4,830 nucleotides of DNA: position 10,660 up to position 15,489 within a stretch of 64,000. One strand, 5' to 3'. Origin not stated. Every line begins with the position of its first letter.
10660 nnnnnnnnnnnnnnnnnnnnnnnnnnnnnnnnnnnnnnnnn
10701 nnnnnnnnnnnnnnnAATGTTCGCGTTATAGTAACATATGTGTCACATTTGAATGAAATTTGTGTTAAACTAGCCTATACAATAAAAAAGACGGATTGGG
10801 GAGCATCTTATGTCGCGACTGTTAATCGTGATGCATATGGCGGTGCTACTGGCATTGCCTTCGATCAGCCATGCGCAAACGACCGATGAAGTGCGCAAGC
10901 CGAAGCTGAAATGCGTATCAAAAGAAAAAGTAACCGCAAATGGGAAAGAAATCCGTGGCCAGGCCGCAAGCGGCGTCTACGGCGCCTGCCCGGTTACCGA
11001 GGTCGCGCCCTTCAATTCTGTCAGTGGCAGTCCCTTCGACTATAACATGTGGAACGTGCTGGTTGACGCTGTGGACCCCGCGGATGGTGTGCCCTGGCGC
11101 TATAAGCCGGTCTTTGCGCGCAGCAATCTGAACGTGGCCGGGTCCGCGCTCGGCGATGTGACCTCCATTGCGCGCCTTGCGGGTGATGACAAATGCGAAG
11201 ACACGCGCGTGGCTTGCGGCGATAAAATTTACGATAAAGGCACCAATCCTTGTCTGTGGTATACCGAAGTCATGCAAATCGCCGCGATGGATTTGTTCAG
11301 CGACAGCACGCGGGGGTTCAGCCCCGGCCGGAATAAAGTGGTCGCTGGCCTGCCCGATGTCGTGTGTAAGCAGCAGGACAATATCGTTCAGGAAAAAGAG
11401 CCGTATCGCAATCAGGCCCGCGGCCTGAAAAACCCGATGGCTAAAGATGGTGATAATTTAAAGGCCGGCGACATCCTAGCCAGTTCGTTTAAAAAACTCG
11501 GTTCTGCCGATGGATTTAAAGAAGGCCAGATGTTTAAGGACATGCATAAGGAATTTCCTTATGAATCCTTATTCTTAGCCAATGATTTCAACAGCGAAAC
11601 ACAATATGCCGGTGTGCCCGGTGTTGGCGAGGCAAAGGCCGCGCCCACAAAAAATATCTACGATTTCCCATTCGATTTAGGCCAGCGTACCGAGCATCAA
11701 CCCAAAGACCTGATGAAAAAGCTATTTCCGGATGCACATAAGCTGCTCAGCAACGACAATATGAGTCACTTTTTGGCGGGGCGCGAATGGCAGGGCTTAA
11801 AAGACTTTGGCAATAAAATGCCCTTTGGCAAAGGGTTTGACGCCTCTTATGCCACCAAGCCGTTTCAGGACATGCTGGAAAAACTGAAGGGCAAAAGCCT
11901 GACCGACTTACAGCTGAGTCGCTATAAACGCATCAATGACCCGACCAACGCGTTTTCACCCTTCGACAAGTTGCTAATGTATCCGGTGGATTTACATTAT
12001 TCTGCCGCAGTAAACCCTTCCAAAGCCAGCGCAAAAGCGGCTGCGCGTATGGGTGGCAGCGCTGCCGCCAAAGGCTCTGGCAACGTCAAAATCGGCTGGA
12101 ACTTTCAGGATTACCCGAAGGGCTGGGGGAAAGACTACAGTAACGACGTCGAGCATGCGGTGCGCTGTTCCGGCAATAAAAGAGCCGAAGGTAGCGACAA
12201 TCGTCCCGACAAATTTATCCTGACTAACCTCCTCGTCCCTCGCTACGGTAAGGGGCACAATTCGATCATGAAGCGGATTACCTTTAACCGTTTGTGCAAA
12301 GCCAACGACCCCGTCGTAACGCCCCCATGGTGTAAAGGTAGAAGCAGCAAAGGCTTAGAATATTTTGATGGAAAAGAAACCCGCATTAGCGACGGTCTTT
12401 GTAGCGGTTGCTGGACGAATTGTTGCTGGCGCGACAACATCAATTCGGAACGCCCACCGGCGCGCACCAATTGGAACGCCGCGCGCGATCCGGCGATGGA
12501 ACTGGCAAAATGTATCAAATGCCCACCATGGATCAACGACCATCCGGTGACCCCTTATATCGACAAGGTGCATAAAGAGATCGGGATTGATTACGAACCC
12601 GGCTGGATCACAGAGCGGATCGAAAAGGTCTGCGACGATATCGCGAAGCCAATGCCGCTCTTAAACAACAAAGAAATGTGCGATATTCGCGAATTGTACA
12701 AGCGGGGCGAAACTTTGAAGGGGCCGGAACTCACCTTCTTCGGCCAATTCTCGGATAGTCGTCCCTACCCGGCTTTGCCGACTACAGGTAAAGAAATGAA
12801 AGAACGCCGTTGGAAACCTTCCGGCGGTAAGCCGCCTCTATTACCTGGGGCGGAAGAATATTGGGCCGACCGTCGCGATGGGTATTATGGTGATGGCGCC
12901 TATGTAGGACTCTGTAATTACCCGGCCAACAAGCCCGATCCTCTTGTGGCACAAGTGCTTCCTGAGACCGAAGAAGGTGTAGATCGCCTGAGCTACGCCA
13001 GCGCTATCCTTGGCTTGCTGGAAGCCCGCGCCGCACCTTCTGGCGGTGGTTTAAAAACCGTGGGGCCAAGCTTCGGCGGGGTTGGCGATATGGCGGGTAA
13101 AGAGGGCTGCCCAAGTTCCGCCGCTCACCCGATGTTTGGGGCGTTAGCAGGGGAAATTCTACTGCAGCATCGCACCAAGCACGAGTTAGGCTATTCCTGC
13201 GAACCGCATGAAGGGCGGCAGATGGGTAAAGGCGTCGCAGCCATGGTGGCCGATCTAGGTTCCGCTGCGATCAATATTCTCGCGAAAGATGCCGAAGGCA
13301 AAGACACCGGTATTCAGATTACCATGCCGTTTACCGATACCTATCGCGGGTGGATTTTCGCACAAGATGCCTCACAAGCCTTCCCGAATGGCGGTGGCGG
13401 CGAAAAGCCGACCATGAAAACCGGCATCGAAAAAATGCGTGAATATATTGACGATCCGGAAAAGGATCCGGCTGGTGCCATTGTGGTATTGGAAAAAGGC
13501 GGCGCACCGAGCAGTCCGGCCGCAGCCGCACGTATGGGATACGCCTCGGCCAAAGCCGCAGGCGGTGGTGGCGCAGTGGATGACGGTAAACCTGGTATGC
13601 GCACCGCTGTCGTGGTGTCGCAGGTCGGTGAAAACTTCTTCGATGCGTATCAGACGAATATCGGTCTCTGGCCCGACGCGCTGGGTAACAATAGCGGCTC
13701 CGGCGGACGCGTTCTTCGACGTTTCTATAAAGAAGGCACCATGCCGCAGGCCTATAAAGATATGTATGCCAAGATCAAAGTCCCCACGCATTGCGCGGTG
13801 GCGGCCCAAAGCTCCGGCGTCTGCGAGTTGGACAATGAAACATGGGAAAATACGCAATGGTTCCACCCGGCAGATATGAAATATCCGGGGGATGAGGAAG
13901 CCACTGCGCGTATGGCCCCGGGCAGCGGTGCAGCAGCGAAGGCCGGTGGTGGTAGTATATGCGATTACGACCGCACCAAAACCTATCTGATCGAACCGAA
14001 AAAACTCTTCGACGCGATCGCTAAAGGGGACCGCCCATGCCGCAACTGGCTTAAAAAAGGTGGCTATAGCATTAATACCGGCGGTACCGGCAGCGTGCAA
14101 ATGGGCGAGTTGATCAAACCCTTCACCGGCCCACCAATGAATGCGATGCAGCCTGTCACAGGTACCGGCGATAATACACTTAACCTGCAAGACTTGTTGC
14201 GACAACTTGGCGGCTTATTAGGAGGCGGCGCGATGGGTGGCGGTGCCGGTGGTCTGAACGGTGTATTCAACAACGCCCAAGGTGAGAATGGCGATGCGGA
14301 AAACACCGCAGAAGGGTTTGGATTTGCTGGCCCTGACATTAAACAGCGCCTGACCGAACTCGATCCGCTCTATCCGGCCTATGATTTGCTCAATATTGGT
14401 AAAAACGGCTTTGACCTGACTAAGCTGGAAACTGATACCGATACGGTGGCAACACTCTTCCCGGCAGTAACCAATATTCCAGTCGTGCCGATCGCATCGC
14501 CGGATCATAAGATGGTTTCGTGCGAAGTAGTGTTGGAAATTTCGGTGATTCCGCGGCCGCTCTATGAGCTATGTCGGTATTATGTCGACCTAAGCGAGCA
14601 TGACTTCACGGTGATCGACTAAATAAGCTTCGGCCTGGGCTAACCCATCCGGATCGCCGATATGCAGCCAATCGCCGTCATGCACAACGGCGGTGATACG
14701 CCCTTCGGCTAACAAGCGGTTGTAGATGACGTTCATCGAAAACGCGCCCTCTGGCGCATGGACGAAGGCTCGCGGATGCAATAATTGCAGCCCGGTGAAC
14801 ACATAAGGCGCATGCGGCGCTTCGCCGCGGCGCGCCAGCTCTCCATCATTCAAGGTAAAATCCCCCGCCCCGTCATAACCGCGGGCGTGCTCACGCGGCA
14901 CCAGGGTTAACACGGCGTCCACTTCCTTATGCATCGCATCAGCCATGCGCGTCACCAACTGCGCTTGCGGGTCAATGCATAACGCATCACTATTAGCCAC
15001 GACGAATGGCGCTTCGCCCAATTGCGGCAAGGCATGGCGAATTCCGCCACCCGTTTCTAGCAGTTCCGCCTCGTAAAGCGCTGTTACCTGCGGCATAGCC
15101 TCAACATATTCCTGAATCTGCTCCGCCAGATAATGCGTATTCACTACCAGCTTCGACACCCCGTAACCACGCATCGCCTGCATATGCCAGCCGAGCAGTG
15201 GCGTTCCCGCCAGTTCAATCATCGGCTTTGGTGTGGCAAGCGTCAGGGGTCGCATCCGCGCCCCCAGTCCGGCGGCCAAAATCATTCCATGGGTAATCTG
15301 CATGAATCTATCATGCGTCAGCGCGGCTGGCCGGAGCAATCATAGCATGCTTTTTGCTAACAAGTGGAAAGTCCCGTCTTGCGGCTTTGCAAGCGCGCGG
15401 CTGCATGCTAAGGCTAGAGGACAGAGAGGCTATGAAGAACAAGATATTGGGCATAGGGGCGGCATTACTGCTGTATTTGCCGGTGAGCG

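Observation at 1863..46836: Textbook PhoB-type Pho boxes precede at least six unrelated ORFan genes: a phosphate-starvation regulon made almost entirely of unknowns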

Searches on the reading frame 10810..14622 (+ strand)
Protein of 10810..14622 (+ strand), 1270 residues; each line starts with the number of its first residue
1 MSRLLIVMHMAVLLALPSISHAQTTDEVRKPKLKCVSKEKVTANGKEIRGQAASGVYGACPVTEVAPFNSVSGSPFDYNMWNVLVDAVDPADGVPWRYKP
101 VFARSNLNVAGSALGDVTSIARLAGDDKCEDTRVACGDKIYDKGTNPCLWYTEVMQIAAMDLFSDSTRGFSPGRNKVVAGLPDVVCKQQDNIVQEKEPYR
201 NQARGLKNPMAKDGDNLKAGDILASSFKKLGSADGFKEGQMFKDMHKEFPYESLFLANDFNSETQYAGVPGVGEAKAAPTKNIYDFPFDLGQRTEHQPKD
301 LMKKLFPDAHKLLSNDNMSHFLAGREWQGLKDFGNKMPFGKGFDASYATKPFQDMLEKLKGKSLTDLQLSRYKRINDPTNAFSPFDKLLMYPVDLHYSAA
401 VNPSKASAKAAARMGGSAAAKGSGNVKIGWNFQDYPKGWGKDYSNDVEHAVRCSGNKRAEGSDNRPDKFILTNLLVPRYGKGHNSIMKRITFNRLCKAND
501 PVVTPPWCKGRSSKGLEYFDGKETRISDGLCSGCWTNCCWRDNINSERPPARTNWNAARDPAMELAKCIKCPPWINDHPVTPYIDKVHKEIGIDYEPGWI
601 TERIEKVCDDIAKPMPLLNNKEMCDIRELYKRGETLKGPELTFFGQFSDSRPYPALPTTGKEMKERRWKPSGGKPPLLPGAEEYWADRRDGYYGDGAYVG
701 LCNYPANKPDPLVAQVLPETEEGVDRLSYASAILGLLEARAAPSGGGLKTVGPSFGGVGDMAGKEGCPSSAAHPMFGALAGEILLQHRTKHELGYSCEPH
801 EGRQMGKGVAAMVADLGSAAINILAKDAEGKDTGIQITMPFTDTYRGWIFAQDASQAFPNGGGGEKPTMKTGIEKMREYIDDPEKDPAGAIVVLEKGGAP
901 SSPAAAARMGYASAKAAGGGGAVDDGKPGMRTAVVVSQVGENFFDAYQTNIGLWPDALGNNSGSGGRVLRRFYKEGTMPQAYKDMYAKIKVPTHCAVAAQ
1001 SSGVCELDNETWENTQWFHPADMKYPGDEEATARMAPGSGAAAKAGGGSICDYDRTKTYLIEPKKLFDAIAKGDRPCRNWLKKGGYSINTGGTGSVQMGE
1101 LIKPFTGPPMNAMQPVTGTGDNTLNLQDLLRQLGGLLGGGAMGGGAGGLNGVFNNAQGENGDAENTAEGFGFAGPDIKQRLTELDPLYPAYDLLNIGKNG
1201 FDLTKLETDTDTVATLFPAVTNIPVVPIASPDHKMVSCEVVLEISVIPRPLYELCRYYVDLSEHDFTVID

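Call 9: search_protein_families(library=pfam, proteins=[window:10810-14622:+], max_evalue=0.01)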
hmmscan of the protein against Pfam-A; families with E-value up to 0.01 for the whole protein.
window:10810-14622:+ (1270 aa): 0 families

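Call 94: search_protein_families(library=ncbifam, proteins=[window:10810-14622:+], max_evalue=0.01)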
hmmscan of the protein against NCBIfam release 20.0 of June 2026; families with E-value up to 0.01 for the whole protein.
window:10810-14622:+ (1270 aa): 0 families

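Call 95: search_solved_structures(query=window:10810-14622:+, max_evalue=0.01)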
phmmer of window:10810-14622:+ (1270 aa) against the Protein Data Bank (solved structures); distinct sequences matched with E-value up to 0.01: 0.

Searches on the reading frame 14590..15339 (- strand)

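Call 12: search_protein_families(library=pfam, proteins=[window:14590-15339:-], max_evalue=0.001)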
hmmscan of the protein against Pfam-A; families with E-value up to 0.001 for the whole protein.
window:14590-15339:- (249 aa): 3 families
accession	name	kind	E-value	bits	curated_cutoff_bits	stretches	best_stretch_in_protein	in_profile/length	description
PF00483.29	NTP_transferase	-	5.1e-16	59.4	21.2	1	18-238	2-240/245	Nucleotidyl transferase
PF12804.13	NTP_transf_3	-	1e-14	55.5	27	1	18-150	1-125/160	MobA-like NTP transferase domain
PF01128.25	IspD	-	0.00071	19.8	27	0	19-70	4-53/221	2-C-methyl-D-erythritol 4-phosphate cytidylyltransferase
